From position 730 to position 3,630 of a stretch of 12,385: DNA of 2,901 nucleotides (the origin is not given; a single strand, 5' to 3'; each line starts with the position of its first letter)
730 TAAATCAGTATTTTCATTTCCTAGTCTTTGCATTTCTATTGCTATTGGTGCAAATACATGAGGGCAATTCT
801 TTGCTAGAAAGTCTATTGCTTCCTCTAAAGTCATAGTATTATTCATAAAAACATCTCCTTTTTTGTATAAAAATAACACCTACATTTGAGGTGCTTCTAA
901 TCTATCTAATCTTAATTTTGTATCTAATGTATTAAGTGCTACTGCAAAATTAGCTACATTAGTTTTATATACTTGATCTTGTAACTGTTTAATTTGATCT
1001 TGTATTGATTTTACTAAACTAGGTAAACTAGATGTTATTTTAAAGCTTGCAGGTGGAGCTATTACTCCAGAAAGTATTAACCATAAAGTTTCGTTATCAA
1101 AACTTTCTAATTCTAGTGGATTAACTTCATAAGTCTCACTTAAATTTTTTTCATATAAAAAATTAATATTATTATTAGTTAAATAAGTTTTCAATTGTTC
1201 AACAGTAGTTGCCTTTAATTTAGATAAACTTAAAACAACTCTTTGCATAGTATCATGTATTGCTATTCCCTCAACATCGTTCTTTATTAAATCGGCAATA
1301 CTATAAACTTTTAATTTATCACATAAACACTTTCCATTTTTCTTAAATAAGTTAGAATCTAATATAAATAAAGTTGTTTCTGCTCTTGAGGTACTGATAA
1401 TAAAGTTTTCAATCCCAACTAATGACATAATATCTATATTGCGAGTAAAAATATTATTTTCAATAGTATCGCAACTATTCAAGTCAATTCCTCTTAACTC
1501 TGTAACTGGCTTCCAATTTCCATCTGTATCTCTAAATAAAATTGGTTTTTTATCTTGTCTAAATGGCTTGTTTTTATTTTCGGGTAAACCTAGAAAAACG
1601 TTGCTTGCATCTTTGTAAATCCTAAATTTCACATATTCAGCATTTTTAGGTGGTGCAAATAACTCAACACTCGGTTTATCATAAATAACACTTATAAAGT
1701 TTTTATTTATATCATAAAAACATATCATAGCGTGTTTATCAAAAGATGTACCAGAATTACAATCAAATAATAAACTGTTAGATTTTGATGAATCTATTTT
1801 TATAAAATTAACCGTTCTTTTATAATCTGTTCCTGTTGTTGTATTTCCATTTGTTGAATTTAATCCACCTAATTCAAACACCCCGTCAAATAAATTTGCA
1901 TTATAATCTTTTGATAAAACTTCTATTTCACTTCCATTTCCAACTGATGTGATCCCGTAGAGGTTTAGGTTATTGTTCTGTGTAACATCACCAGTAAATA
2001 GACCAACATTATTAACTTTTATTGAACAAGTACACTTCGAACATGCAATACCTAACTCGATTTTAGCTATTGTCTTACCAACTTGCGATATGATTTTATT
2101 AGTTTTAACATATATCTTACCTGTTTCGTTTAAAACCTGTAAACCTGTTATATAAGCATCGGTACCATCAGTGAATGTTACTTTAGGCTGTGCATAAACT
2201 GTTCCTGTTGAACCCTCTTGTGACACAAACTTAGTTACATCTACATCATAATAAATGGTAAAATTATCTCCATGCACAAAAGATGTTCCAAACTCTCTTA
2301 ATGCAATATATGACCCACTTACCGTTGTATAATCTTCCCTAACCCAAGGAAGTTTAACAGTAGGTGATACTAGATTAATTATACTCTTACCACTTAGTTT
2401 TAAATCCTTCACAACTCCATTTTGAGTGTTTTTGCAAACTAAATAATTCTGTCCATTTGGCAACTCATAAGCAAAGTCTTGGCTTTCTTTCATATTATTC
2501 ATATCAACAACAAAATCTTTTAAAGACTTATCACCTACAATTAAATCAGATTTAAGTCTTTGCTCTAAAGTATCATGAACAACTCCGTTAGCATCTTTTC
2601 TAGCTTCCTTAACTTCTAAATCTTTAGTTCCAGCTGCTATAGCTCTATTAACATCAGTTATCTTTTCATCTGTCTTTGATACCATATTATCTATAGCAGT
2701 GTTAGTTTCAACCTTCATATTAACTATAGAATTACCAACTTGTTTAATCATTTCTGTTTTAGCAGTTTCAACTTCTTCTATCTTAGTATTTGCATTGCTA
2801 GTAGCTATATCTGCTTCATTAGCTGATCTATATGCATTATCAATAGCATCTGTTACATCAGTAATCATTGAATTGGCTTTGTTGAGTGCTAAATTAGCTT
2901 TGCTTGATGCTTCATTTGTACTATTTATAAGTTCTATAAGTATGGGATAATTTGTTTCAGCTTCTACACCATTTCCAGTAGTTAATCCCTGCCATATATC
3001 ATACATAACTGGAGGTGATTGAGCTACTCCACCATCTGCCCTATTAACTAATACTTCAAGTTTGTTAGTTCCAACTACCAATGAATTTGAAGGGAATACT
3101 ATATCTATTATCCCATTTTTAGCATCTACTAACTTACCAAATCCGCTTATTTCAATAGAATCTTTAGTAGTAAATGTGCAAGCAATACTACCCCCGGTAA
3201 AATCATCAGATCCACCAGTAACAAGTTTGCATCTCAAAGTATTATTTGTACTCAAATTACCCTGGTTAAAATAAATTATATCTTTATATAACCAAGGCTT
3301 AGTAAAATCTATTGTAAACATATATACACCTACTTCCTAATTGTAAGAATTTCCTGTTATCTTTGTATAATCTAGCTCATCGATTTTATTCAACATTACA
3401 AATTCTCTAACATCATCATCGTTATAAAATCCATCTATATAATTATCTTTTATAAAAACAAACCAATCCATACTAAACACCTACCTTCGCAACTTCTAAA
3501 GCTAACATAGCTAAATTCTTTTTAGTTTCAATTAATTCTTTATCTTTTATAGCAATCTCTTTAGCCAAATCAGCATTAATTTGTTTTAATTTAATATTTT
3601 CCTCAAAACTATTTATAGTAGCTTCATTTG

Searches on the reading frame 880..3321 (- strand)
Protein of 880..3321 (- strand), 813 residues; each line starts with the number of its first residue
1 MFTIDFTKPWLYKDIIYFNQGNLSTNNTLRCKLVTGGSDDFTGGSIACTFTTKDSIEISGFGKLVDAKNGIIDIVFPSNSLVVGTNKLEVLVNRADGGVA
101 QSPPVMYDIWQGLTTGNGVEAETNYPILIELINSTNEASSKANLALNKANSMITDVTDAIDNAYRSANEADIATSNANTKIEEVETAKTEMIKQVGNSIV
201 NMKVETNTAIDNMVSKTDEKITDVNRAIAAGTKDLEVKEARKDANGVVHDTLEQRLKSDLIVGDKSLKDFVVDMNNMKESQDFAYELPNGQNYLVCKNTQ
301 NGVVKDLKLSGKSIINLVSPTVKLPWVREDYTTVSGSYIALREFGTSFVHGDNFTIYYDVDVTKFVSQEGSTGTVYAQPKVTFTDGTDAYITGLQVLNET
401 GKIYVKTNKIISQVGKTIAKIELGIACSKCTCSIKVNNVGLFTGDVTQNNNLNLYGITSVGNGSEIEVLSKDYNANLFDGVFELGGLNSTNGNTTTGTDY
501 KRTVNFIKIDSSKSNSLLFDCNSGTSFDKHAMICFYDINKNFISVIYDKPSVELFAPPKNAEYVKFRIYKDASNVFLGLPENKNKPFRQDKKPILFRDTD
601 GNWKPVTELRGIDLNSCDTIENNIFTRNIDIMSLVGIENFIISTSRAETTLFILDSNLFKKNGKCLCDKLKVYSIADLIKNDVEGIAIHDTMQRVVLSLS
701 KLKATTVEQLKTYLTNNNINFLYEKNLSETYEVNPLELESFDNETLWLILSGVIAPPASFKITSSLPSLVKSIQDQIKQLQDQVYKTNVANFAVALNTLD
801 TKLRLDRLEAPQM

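Call 6: search_protein_families(library=pfam, proteins=[window:880-3321:-], max_evalue=1)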
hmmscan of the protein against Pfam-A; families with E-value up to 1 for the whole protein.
window:880-3321:- (813 aa): 1 family
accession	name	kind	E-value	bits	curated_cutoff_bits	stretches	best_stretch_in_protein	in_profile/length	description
PF14346.11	DUF4398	-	0.16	12.9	27.9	1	141-186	28-75/78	Domain of unknown function (DUF4398)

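Call 7: search_protein_families(library=phrogs, proteins=[window:880-3321:-], max_evalue=1)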
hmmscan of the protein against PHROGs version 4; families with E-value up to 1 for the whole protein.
window:880-3321:- (813 aa): 5 families
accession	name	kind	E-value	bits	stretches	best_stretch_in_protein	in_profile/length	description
phrog_6782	-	tail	5.7e-48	164.7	1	128-805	12-691/696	tail fiber protein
phrog_19280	-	unknown function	8.7e-06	25.6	1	121-216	123-217/623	-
phrog_16317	-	unknown function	0.036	14.6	1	151-291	4-144/267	-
phrog_30801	-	unknown function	0.13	13.4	1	3-87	7-91/102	-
phrog_11953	-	DNA, RNA and nucleotide metabolism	0.29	11.9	1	136-239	13-119/154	exonuclease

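Call 105: search_protein_families(library=ncbifam, proteins=[window:880-3321:-], max_evalue=1)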
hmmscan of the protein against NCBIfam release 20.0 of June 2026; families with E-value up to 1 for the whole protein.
window:880-3321:- (813 aa): 1 family
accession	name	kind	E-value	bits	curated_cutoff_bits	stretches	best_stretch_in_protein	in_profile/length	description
NF038362.1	Sden_1164_fam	equivalog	0.13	11.7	300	1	208-324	71-191/266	Sden_1164 family protein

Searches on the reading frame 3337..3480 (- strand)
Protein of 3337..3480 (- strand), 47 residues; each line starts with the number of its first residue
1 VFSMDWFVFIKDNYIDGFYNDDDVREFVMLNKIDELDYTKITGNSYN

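Call 105: search_protein_families(library=ncbifam, proteins=[window:3337-3480:-], max_evalue=1)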
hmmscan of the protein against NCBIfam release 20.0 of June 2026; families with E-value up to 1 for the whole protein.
window:3337-3480:- (47 aa): 1 family
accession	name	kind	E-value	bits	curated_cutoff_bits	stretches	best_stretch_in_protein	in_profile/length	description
TIGR01669.1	phage_XkdX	equivalog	8.6e-10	38.2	28.2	1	4-46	1-45/45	XkdX family protein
